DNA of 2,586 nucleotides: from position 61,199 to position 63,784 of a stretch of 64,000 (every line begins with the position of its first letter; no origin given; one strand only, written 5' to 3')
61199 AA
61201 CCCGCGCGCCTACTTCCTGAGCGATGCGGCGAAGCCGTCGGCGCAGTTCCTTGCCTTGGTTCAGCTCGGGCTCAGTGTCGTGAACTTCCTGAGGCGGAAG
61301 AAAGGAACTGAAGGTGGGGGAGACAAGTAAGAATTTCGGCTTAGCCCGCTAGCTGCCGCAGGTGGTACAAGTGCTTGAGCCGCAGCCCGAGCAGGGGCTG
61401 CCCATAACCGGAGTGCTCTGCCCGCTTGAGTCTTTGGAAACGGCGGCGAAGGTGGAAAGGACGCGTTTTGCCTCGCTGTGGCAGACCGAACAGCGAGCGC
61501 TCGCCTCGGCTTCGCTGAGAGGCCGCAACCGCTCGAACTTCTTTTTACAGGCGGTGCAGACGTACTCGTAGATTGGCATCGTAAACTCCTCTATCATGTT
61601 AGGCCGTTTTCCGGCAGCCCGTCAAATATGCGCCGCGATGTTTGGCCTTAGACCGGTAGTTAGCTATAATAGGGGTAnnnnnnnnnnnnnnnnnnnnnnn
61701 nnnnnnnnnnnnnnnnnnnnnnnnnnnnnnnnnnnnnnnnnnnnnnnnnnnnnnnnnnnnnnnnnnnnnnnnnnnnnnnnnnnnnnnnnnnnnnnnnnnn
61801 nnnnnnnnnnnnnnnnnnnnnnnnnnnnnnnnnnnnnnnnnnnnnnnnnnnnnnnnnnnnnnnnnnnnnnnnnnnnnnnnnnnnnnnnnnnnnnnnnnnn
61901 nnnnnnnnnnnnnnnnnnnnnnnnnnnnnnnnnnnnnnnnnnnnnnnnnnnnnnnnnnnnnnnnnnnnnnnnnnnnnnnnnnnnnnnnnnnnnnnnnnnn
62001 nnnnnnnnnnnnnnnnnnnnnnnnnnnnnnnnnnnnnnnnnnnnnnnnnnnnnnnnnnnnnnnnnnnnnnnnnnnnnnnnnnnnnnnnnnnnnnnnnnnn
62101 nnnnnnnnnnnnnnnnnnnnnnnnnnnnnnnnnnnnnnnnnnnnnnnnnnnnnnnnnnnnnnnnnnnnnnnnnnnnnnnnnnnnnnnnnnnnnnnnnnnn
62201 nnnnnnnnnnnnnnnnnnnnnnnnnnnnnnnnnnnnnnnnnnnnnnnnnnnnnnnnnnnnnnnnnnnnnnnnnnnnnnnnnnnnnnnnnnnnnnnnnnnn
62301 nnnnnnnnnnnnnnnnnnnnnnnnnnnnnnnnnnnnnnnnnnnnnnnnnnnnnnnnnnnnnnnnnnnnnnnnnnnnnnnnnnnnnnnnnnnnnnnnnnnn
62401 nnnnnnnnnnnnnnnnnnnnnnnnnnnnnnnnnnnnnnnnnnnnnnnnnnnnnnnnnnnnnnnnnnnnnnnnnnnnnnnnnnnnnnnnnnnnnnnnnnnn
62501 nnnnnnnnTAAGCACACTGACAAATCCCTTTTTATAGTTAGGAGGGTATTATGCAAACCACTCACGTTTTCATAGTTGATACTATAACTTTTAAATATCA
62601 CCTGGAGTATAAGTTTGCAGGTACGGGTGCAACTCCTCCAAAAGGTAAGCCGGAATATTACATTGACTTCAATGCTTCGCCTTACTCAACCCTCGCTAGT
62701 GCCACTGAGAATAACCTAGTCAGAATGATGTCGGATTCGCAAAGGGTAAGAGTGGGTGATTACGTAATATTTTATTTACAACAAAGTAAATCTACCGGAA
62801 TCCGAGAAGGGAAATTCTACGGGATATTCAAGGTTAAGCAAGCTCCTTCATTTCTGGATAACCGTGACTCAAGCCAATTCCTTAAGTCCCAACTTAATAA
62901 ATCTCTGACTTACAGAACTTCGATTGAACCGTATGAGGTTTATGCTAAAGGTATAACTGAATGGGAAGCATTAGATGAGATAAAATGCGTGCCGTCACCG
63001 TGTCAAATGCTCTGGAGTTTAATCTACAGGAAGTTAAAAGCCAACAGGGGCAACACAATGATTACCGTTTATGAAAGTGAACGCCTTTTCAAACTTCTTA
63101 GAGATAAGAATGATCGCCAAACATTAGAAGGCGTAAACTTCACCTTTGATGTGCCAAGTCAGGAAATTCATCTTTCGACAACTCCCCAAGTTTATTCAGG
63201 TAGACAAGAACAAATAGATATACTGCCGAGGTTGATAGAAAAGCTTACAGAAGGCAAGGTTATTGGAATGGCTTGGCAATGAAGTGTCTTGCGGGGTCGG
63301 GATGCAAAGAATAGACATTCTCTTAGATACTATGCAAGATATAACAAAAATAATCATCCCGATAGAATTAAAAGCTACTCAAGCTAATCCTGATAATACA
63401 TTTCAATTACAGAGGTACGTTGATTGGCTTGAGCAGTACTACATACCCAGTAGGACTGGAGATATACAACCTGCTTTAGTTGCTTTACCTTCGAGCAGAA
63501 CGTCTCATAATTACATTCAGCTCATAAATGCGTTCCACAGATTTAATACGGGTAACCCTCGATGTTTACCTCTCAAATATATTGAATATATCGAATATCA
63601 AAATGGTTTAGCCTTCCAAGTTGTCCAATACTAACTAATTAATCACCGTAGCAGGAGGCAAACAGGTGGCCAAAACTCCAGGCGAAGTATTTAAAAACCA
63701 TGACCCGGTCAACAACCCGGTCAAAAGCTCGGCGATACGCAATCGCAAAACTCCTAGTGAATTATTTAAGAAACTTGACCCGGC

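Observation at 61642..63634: Low-GC R-M-like insert: an (H)PPY methyltransferase followed by a PUA/EVE-like::PD-(D/E)xK nuclease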

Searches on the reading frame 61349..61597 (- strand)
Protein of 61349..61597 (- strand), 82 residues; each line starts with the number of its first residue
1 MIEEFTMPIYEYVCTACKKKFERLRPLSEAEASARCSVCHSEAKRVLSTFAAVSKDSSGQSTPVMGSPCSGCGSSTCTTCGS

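Call 4: search_protein_families(library=pfam, proteins=[window:61349-61597:-], max_evalue=1)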
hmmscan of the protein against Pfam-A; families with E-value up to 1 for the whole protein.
window:61349-61597:- (82 aa): 8 families
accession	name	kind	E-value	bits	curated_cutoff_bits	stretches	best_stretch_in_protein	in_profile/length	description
PF09723.15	Zn_ribbon_8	-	3.2e-14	53.1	34.4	1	7-47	1-41/41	Zinc ribbon domain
PF25206.1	DUF7836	-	0.0038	17.5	26.7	1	13-55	9-50/59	Domain of unknown function (DUF7836)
PF01485.27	IBR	-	0.055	14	24.3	1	58-81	35-56/65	IBR domain, a half RING-finger domain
PF17283.8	Zn_ribbon_SprT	-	0.14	12.7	28.1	1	10-23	3-16/38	SprT-like zinc ribbon domain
PF22414.1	Hia_Tpr_ring_dom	-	0.23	11.7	27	1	49-65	18-33/37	Trimeric autotransporter adhesin, Trp ring domain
PF11593.13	Med3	-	0.35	10.5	29.3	1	9-67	101-159/398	Mediator complex subunit 3 fungal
PF23451.1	Zn_ribbon_PaaD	-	0.51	10.5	27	1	28-51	9-32/53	PaaD zinc beta ribbon domain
PF13912.12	zf-C2H2_6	-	0.79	10.2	25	1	12-24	2-14/27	C2H2-type zinc finger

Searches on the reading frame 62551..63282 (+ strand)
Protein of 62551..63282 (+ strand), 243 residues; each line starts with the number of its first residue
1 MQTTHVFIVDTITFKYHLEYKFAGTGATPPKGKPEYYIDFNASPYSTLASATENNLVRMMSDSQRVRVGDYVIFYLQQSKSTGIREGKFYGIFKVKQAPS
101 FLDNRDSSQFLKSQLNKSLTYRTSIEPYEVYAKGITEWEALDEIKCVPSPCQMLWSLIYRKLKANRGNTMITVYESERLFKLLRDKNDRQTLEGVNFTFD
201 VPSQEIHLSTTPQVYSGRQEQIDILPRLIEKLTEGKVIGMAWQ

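Call 4: search_protein_families(library=pfam, proteins=[window:62551-63282:+], max_evalue=1)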
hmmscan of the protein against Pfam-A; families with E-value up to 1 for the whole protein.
window:62551-63282:+ (243 aa): 1 family
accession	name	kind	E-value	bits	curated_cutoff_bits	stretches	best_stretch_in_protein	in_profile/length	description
PF01878.24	EVE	-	0.0008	19.9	23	1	65-136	39-108/145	EVE domain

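Call 7: search_protein_families(library=ncbifam, proteins=[window:62551-63282:+], max_evalue=1)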
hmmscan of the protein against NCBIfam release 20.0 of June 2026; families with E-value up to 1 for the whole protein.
window:62551-63282:+ (243 aa): 2 families
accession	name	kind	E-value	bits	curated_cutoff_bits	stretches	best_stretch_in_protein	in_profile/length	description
NF002008.0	PRK00809.1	subfamily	4e-06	26.5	139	1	62-149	31-117/146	hypothetical protein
TIGR01663.1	PNK-3'Pase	equivalog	0.0094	14.4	502.8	1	47-107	452-511/520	bifunctional polynucleotide phosphatase/kinase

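Call 8: search_protein_families(library=padloc, proteins=[window:62551-63282:+], max_evalue=1)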
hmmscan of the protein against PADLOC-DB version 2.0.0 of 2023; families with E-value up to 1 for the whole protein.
window:62551-63282:+ (243 aa): 0 families

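Call 76: predict_structure(alignment_id=A4)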
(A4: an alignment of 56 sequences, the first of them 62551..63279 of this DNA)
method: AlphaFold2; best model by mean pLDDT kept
length: 243 residues; sequences in the alignment: 56
mean_pLDDT: 90.1   pTM: 0.89
mean pLDDT of the five models: 90.1, 88.7, 88.6, 88.5, 88.3
residues with pLDDT >= 90: 151; 70-90: 81; 50-70: 11; < 50: 0
segments of 3 or more residues with pLDDT < 50: none
pLDDT, mean of each block of 10 residues (from residue 1): 90 96 88 85 87 88 94 95 93 96 92 90 97 95 86 83 69 93 97 96 96 94 90 79 72
secondary structure, 60 per line:
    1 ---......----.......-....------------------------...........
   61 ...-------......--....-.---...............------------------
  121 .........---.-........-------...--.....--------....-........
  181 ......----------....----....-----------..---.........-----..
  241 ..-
elements in order: E4-9 H14-20 E22-25 H50-63 E71-76 E88-102 E121-129 H137-142 H155-159 E168-171 H173-186 E197-200 E205-208 H225-233 H239-242

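Call 79: fold_search(model_id=the predicted structure, library=pdb)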
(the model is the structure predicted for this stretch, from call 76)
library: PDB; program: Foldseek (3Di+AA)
matches with E <= 10: 268; with E <= 0.001: 10
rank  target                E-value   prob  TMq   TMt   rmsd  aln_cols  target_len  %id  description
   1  2hd9                  7.2e-07  1.00  0.44  0.71   5.5       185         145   17  Crystal structure of PH1033 from Pyrococcus horikoshii OT3 (released 2006-12-20)
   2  1wmm                  1.1e-06  1.00  0.45  0.72   5.3       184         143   17  Crystal structure of PH1033 from Pyrococcus horikoshii Ot3 (released 2005-08-23)
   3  2p5d                  2.7e-06  1.00  0.45  0.72   5.3       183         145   15  Crystal structure of MJECL36 from Methanocaldococcus jannaschii DSM 2661 (released 2007-09-18)
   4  2ar1                  5.5e-05  1.00  0.45  0.66   5.6       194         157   12  Structure of Hypothetical protein from Leishmania major (released 2005-08-30)
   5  5j3e_A                6.3e-05  1.00  0.38  0.51   9.7       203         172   10  Crystal Structure of Human THYN1 protein in complex with 5-methylcytosine containing DNA (released 2016-04-20)
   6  5j3e_B                9.1e-05  1.00  0.38  0.51   9.4       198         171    9  Crystal Structure of Human THYN1 protein in complex with 5-methylcytosine containing DNA (released 2016-04-20)
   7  3eop_A                1.4e-04  1.00  0.35  0.47  10.2       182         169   14  Crystal Structure of the DUF55 domain of human thymocyte nuclear protein 1 (released 2009-09-29)
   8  4rdo_C                2.2e-04  1.00  0.39  0.58   5.9       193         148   14  Structure of YTH-YTHDF2 in the free state (released 2014-12-24)
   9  4u8t_E                4.3e-04  1.00  0.36  0.51   6.5       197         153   11  Crystal structure of YTH domain of Zygosaccharomyces rouxii MRB1 protein in complex with N6-Methyladenosine RNA (released 2014-09-10)
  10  7z8w_B                6.2e-04  1.00  0.36  0.52   6.1       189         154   12  Crystal structure of YTHDF2 with compound YLI_DC1_018 (released 2022-03-30)
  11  2eve                  1.1e-03  1.00  0.39  0.59   7.0       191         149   10  X-Ray Crystal Structure of Protein PSPTO5229 from Pseudomonas syringae. Northeast Structural Genomics Consortium Target  (released 2005-11-08)
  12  3eop_B                1.5e-03  1.00  0.34  0.48   7.8       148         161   11  Crystal Structure of the DUF55 domain of human thymocyte nuclear protein 1 (released 2009-09-29)
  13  4u8t_C                1.5e-03  0.99  0.37  0.51   6.5       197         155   10  Crystal structure of YTH domain of Zygosaccharomyces rouxii MRB1 protein in complex with N6-Methyladenosine RNA (released 2014-09-10)
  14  4u8t_D                1.6e-03  0.99  0.36  0.49   7.3       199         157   10  Crystal structure of YTH domain of Zygosaccharomyces rouxii MRB1 protein in complex with N6-Methyladenosine RNA (released 2014-09-10)
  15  4u8t_B                1.9e-03  0.99  0.36  0.51   6.4       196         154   10  Crystal structure of YTH domain of Zygosaccharomyces rouxii MRB1 protein in complex with N6-Methyladenosine RNA (released 2014-09-10)
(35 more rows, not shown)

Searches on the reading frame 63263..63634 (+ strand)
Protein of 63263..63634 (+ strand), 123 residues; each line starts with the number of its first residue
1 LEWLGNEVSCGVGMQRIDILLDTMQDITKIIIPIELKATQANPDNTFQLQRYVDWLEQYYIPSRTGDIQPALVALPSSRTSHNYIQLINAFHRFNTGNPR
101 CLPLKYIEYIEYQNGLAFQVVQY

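Call 4: search_protein_families(library=pfam, proteins=[window:63263-63634:+], max_evalue=1)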
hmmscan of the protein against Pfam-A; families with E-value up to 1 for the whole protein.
window:63263-63634:+ (123 aa): 1 family
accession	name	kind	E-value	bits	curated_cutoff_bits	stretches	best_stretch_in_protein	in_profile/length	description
PF01939.22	NucS_C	-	0.015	15.7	24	1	17-61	34-75/124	Endonuclease NucS C-terminal domain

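Call 7: search_protein_families(library=ncbifam, proteins=[window:63263-63634:+], max_evalue=1)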
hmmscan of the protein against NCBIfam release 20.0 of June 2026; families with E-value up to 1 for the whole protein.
window:63263-63634:+ (123 aa): 1 family
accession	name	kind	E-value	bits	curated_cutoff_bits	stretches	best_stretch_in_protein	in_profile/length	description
NF003270.0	PRK04247.1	equivalog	9.8e-05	21.5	216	1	4-60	151-202/250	endonuclease NucS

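Call 8: search_protein_families(library=padloc, proteins=[window:63263-63634:+], max_evalue=1)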
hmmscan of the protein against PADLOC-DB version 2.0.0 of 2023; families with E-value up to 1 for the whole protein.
window:63263-63634:+ (123 aa): 4 families
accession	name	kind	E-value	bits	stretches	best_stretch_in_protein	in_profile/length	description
PDLC04977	PDC-S26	-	0.0027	14.9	1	15-60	104-145/400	-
PDLC04822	PDC-S02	-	0.024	12.2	1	30-73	240-281/294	-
PDLC05014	PDC-S41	-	0.026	10.8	1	16-88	69-143/657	-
PDLC04813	PDC-S02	-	0.035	12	1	16-58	64-104/175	-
